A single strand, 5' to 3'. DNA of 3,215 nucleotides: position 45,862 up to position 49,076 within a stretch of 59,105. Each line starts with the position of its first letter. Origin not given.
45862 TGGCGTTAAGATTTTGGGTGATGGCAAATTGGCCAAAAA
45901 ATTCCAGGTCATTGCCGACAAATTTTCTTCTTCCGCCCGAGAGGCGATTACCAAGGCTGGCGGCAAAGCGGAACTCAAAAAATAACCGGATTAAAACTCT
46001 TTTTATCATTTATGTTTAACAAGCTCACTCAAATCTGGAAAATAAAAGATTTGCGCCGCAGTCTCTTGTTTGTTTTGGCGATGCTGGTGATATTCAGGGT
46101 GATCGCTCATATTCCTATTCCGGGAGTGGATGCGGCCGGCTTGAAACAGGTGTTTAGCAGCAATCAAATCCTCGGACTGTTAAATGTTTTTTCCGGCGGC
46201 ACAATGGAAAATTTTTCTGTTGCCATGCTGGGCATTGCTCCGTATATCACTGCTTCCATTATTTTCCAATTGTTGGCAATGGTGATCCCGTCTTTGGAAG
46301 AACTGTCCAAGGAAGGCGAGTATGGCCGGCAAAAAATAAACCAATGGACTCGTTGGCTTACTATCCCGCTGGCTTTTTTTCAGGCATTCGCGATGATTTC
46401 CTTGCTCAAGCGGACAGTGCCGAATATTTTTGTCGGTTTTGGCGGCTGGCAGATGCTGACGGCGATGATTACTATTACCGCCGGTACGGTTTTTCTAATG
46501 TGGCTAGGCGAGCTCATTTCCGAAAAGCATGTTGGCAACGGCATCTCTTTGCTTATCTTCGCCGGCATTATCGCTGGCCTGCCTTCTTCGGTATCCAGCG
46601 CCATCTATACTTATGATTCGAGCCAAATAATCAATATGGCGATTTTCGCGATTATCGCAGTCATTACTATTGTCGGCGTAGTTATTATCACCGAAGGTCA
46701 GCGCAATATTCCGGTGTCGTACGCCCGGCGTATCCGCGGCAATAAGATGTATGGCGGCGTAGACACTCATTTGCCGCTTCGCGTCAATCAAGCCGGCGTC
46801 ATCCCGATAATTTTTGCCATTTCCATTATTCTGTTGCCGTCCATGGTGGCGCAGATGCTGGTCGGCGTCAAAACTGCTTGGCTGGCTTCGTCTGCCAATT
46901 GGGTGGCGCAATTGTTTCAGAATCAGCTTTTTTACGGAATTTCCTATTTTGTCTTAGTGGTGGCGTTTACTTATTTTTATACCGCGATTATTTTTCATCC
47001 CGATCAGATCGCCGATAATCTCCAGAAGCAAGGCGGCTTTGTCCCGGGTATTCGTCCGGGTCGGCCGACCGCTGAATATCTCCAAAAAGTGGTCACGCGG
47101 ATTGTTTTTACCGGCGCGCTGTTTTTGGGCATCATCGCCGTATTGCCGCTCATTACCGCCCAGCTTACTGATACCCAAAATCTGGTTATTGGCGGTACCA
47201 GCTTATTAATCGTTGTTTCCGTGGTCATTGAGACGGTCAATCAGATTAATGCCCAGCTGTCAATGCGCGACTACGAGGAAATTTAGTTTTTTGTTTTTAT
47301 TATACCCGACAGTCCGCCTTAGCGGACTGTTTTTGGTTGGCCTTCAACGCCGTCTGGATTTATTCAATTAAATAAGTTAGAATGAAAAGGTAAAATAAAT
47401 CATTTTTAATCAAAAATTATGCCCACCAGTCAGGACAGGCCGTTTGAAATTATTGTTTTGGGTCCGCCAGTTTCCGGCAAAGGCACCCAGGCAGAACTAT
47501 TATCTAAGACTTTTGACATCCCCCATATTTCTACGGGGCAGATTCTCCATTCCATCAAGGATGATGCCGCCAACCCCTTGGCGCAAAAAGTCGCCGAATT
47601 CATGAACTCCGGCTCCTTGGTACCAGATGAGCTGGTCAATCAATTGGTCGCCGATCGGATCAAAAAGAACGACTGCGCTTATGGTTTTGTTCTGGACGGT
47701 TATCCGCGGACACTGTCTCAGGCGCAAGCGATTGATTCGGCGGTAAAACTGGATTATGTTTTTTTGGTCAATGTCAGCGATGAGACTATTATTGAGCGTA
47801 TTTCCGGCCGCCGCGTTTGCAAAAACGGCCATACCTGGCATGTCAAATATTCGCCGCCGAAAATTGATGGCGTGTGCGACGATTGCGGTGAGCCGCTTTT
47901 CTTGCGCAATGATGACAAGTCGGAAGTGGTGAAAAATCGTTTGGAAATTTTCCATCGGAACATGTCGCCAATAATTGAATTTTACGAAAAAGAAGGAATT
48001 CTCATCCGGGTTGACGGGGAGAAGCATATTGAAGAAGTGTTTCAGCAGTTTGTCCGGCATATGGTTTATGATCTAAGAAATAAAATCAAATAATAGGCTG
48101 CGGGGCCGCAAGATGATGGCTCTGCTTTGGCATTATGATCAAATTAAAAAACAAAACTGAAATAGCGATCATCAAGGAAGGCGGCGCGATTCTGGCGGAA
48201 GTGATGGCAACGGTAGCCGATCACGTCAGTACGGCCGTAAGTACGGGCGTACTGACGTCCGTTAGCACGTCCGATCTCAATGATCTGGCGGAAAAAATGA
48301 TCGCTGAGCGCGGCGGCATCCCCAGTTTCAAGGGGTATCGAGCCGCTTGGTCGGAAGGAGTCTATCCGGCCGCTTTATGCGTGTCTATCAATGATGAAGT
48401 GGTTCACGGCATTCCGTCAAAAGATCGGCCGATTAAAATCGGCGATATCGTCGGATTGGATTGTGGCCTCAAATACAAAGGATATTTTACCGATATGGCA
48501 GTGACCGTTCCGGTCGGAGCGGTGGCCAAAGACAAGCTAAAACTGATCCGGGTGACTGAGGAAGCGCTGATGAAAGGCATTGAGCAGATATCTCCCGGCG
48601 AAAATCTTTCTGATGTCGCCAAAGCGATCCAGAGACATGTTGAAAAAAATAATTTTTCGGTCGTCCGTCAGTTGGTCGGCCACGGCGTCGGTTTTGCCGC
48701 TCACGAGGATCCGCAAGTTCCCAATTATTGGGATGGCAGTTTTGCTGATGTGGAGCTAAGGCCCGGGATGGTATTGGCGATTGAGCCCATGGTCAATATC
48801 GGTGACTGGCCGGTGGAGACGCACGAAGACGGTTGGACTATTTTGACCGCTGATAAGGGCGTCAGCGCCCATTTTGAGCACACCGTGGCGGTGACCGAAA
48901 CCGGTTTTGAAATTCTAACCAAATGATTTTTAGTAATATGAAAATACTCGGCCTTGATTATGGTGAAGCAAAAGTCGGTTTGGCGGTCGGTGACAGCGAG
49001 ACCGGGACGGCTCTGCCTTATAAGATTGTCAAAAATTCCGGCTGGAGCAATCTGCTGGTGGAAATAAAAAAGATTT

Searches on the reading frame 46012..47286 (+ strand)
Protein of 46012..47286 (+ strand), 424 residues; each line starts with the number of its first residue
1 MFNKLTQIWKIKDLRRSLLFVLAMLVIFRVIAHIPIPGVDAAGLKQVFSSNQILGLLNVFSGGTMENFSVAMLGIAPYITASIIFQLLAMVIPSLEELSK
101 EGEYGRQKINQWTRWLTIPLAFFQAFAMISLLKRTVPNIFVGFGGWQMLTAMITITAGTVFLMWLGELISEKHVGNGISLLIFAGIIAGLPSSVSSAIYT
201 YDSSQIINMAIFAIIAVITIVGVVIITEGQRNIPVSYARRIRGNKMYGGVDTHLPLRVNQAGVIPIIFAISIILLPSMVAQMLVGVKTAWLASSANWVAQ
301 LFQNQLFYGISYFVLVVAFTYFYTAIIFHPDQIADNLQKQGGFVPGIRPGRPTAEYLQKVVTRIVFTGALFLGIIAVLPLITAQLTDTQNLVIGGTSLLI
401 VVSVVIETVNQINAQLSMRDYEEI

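Call 86: search_protein_families(library=pfam, proteins=[window:46012-47286:+], max_evalue=0.00001)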
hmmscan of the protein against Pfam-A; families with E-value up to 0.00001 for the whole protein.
window:46012-47286:+ (424 aa): 1 family
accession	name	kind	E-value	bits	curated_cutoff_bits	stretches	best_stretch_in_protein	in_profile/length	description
PF00344.25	SecY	-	4.8e-108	361.6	32.2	1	69-409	1-306/306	SecY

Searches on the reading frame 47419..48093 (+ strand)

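Call 86: search_protein_families(library=pfam, proteins=[window:47419-48093:+], max_evalue=0.00001)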
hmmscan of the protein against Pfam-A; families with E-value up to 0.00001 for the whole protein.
window:47419-48093:+ (224 aa): 5 families
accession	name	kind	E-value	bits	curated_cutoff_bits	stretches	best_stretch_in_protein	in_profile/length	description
PF00406.28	ADK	-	8e-45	153.1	26.8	1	13-193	1-150/151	Adenylate kinase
PF13207.12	AAA_17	-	5.5e-21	75.7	27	1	14-131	1-122/136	AAA domain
PF05191.20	ADK_lid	-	4.2e-12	46.2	26.6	1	131-165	1-36/36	Adenylate kinase, active site lid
PF17213.9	Hydin_ADK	-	2.6e-08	34.7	27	0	67-94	168-195/196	Hydin Adenylate kinase-like domain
PF13238.12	AAA_18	-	8.6e-06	26.7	29.4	0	11-132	1-112/128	AAA domain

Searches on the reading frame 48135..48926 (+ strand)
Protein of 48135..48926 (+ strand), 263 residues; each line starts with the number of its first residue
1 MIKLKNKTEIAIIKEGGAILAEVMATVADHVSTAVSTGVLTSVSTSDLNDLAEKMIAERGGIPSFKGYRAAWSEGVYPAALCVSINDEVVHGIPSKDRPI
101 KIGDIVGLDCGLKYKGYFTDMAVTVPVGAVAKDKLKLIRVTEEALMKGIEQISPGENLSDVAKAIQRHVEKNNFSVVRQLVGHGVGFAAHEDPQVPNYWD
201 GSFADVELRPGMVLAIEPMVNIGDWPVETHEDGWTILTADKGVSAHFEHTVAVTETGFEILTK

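Call 86: search_protein_families(library=pfam, proteins=[window:48135-48926:+], max_evalue=0.00001)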
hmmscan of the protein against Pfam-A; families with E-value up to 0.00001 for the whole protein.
window:48135-48926:+ (263 aa): 1 family
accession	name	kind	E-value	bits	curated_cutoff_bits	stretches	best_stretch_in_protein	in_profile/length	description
PF00557.29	Peptidase_M24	-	2e-45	155.5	23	1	12-255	2-208/208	Metallopeptidase family M24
